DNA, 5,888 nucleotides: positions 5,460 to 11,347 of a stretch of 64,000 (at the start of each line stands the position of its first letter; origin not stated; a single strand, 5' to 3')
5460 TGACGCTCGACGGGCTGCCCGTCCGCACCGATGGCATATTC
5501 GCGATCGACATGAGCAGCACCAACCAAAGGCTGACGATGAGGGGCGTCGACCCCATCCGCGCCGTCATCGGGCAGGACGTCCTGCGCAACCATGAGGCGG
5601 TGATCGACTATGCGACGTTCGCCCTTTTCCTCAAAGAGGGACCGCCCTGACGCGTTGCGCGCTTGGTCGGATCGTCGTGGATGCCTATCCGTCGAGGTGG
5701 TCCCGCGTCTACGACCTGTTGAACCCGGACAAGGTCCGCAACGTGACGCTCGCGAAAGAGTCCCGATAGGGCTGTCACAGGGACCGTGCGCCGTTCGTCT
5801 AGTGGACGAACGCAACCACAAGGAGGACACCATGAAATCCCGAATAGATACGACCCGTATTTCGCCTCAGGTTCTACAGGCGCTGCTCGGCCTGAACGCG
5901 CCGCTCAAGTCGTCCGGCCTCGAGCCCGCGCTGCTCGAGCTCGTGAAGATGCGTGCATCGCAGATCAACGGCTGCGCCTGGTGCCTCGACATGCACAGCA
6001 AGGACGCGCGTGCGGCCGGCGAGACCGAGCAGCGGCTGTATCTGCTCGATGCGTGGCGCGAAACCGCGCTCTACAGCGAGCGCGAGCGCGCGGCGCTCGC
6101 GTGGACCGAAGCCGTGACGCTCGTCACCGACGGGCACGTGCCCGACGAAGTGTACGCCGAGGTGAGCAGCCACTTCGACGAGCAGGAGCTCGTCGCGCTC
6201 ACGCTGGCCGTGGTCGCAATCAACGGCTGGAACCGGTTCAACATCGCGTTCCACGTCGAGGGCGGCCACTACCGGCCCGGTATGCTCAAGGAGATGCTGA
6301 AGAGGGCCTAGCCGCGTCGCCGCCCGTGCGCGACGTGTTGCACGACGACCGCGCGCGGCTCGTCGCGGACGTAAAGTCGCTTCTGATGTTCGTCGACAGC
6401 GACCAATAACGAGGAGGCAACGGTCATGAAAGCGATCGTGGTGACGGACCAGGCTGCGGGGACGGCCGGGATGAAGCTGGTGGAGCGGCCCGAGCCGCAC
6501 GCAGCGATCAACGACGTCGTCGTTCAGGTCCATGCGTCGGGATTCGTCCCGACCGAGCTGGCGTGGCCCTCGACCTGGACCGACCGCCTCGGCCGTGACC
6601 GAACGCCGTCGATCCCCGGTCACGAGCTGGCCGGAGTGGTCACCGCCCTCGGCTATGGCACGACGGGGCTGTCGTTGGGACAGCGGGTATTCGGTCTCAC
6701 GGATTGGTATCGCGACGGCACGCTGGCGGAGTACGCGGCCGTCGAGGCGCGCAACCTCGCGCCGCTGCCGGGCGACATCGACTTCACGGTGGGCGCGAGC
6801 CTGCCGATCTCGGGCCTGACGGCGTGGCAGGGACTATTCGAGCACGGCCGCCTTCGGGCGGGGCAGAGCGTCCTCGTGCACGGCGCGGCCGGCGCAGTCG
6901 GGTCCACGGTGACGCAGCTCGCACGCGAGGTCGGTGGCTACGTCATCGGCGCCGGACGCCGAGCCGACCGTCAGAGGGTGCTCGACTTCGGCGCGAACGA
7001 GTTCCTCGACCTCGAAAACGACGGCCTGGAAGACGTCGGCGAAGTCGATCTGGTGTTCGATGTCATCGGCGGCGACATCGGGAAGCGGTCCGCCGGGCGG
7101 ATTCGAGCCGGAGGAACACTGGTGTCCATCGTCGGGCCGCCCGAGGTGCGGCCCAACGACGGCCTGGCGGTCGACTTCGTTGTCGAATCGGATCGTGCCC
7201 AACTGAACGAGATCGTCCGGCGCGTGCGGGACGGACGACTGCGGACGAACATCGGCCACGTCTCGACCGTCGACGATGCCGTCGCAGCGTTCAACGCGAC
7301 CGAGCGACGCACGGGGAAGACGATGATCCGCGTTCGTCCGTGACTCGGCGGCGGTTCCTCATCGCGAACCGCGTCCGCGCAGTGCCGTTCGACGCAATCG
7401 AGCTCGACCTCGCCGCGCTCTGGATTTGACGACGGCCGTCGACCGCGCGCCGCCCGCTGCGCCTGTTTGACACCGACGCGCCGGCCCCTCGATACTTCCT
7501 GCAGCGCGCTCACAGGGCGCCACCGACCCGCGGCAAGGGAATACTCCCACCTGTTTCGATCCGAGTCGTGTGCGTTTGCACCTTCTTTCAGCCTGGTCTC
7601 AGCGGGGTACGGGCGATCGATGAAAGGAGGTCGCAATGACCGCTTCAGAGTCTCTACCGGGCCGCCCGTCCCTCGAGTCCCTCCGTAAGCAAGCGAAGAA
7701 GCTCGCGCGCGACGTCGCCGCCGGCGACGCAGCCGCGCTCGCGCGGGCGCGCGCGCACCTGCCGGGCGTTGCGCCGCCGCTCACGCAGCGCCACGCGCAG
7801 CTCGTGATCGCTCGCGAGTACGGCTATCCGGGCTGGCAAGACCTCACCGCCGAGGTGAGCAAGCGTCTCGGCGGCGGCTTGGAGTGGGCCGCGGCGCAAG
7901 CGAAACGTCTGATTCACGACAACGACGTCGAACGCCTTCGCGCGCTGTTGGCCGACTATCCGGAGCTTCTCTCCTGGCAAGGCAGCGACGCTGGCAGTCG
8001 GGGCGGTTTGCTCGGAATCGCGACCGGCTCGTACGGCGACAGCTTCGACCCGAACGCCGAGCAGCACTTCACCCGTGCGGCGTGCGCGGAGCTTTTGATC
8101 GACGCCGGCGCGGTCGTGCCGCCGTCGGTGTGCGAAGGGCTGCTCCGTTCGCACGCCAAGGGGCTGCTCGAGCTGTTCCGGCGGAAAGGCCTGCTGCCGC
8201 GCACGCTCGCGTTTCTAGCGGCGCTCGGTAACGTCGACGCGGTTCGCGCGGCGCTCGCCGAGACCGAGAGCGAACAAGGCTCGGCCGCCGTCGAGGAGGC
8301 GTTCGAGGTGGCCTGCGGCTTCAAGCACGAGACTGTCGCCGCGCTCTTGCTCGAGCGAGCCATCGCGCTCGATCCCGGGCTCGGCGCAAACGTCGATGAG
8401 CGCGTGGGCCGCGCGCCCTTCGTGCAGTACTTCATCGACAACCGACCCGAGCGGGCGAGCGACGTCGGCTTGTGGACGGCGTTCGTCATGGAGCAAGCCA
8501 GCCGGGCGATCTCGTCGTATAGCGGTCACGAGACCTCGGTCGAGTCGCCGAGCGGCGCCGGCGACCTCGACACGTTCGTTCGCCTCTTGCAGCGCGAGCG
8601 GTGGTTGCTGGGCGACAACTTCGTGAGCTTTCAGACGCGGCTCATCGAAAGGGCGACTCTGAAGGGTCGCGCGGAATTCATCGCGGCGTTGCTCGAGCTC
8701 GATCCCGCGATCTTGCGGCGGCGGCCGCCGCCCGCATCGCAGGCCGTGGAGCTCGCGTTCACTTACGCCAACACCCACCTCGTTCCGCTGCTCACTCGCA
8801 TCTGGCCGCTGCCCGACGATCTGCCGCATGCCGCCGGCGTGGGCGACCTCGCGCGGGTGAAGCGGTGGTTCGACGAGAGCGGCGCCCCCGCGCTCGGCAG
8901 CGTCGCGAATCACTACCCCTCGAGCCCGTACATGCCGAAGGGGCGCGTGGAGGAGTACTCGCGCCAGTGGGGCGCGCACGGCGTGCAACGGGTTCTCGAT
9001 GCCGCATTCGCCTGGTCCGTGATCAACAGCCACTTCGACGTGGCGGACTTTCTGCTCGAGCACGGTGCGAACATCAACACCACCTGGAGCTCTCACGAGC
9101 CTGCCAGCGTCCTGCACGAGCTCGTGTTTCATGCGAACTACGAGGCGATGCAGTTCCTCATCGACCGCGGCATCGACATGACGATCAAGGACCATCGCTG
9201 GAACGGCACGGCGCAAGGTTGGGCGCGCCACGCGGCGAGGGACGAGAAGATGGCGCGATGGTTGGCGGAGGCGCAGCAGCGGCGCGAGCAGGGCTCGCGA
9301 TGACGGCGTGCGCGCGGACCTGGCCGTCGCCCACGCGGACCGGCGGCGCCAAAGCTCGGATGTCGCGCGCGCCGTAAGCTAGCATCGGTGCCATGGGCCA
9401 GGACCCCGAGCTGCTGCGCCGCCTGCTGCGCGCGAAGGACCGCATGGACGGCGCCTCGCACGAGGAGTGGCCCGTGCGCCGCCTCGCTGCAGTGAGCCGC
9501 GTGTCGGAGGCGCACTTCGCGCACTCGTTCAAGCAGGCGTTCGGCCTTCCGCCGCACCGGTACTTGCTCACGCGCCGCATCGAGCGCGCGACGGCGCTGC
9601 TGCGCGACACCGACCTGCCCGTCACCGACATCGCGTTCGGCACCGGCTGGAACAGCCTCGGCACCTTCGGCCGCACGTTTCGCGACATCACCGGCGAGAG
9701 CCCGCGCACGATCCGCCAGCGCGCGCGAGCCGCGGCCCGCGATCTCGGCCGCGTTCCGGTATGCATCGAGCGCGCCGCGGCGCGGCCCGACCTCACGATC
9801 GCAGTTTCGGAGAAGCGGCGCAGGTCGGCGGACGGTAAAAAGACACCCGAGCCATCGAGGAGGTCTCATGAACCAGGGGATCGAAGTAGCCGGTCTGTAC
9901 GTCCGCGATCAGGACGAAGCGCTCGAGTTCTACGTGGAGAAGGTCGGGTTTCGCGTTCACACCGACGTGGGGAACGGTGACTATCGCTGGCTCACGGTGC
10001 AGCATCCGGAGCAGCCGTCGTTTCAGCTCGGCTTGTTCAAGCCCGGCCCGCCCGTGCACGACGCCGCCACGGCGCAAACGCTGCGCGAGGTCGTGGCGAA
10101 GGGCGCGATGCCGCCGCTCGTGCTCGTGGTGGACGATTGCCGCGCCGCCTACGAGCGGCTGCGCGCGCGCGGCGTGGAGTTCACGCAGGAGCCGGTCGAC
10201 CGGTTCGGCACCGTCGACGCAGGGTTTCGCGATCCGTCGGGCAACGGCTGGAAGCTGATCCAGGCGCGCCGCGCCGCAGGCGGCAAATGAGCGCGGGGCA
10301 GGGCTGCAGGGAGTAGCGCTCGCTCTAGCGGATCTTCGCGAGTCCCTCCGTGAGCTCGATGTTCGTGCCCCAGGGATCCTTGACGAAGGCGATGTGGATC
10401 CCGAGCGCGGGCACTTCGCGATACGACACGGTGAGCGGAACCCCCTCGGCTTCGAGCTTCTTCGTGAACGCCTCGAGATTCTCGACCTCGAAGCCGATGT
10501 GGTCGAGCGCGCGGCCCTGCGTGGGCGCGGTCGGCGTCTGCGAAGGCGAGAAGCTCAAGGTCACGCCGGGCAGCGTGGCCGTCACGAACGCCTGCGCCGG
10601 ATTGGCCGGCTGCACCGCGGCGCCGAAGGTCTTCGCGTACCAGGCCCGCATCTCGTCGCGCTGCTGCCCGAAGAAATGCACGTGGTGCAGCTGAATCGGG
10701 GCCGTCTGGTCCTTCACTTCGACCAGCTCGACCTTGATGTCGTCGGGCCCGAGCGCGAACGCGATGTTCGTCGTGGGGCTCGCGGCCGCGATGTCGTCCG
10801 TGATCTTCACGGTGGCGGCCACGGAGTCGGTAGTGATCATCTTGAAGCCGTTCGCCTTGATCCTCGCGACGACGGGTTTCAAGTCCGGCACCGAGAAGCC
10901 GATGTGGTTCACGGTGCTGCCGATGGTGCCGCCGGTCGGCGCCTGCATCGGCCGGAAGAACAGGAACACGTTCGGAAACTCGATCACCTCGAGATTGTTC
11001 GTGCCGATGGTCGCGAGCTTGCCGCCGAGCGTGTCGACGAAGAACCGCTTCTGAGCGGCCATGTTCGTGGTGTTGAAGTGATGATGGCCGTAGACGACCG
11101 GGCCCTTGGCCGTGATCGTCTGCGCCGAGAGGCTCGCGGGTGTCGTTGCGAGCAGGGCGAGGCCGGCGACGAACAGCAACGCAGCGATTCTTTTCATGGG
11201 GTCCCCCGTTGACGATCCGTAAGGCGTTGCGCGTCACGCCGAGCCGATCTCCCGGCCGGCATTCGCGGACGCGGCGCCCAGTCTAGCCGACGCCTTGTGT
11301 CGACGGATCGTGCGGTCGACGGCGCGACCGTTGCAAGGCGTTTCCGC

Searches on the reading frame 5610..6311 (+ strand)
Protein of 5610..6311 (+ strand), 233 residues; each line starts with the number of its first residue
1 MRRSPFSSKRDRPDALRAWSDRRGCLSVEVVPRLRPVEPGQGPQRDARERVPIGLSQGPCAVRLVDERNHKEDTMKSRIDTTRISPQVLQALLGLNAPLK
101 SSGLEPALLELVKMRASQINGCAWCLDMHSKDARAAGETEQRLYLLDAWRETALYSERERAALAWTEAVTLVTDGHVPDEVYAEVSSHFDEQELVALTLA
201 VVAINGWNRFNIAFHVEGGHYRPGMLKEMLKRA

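Call 28: search_protein_families(library=pfam, proteins=[window:5610-6311:+], max_evalue=0.001)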
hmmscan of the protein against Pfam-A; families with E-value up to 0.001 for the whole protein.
window:5610-6311:+ (233 aa): 1 family
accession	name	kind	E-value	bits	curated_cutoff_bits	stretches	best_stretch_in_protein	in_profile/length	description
PF02627.25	CMD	-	3.3e-22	78.7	23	1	86-168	1-84/84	Carboxymuconolactone decarboxylase family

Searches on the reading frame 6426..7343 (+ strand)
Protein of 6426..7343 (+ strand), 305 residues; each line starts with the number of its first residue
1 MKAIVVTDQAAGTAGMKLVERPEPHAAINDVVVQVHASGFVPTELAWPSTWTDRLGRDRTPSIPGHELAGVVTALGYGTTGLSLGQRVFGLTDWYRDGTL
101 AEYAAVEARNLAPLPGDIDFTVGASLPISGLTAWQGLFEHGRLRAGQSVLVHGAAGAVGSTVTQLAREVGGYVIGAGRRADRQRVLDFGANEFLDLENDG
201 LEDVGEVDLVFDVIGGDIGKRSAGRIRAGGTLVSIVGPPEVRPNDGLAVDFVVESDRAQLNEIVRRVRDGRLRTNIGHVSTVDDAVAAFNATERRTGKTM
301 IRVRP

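Call 28: search_protein_families(library=pfam, proteins=[window:6426-7343:+], max_evalue=0.001)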
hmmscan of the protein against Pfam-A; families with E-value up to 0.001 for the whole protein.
window:6426-7343:+ (305 aa): 3 families
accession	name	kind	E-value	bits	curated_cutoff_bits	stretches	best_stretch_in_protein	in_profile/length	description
PF08240.17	ADH_N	-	1.2e-13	51.7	23.5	1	29-115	3-103/104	Alcohol dehydrogenase GroES-like domain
PF13602.12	ADH_zinc_N_2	-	2.9e-10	41.6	27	1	189-297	2-130/134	Zinc-binding dehydrogenase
PF00107.32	ADH_zinc_N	-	5.2e-07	30.1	31.8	1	157-236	1-89/129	Zinc-binding dehydrogenase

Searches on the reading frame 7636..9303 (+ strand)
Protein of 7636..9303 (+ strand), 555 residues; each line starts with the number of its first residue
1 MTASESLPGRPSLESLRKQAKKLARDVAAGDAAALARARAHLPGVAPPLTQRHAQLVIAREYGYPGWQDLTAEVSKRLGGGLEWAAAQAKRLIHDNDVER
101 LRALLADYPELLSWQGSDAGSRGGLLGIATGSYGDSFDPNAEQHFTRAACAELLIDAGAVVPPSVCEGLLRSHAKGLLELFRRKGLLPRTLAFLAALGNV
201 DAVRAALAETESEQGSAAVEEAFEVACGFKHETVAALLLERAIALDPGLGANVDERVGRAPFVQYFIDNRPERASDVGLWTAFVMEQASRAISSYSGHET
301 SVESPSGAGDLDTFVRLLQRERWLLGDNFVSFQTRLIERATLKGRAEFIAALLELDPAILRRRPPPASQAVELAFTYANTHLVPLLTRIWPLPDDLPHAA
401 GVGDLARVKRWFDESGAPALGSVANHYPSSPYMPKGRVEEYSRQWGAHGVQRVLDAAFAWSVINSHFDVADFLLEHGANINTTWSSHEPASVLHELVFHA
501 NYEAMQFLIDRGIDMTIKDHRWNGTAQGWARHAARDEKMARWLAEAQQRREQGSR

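Call 7: search_protein_families(library=pfam, proteins=[window:7636-9303:+], max_evalue=0.01)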
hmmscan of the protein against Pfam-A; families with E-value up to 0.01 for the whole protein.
window:7636-9303:+ (555 aa): 4 families
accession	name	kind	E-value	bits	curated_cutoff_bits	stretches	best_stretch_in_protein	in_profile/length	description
PF12796.13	Ank_2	-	7.7e-08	33.2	27.3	1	457-519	32-90/90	Ankyrin repeats (3 copies)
PF13637.12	Ank_4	-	5.6e-06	27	22.7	1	463-509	6-50/50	Ankyrin repeats (many copies)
PF00023.36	Ank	-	6.1e-06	26.7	21.1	0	462-482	10-30/33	Ankyrin repeat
PF13606.12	Ank_3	-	7.7e-06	26.3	22.3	0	458-482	6-30/30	Ankyrin repeat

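Call 8: search_protein_families(library=padloc, proteins=[window:7636-9303:+], max_evalue=0.01)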
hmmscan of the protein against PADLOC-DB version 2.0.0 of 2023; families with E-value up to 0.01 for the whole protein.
window:7636-9303:+ (555 aa): 1 family
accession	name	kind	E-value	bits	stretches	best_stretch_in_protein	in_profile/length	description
PDLC04783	PDC-M72A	-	4.5e-05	20.9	1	467-537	243-310/392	-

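Call 19: search_protein_families(library=ncbifam, proteins=[window:7636-9303:+], max_evalue=0.01)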
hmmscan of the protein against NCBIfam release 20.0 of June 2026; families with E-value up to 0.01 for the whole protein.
window:7636-9303:+ (555 aa): 1 family
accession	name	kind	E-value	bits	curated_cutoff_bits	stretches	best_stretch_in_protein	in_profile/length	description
NF043029.1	T4SS_AnkY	equivalog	2.9e-06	26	600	1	455-523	459-525/543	Dot/Icm T4SS effector AnkY/LegA9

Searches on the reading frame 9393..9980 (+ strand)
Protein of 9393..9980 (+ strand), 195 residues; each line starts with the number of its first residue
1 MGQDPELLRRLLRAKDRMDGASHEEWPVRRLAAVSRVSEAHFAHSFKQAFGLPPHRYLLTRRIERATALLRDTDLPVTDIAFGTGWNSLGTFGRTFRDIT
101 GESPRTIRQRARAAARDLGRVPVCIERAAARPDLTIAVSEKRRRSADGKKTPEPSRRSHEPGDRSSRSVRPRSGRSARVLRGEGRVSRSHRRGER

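Call 28: search_protein_families(library=pfam, proteins=[window:9393-9980:+], max_evalue=0.001)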
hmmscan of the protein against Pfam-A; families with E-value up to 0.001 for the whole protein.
window:9393-9980:+ (195 aa): 2 families
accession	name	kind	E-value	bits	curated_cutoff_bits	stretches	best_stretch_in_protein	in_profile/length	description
PF12833.13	HTH_18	-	3.8e-22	78.8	33.6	1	31-110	1-80/80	Helix-turn-helix domain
PF00165.29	HTH_AraC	-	7.7e-10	39.1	26.6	0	23-58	6-41/42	Bacterial regulatory helix-turn-helix proteins, AraC family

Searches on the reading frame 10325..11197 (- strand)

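Call 28: search_protein_families(library=pfam, proteins=[window:10325-11197:-], max_evalue=0.001)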
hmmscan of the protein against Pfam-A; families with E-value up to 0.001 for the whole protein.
window:10325-11197:- (290 aa): 3 families
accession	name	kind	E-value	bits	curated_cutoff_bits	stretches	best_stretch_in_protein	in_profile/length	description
PF00903.31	Glyoxalase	-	3.4e-15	56.9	20.6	1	170-282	2-121/121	Glyoxalase/Bleomycin resistance protein/Dioxygenase superfamily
PF13669.12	Glyoxalase_4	-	9.2e-15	55.3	27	1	171-271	1-109/109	Glyoxalase/Bleomycin resistance protein/Dioxygenase superfamily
PF18029.7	Glyoxalase_6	-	2.9e-05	25.1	23.6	0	180-280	9-103/106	Glyoxalase-like domain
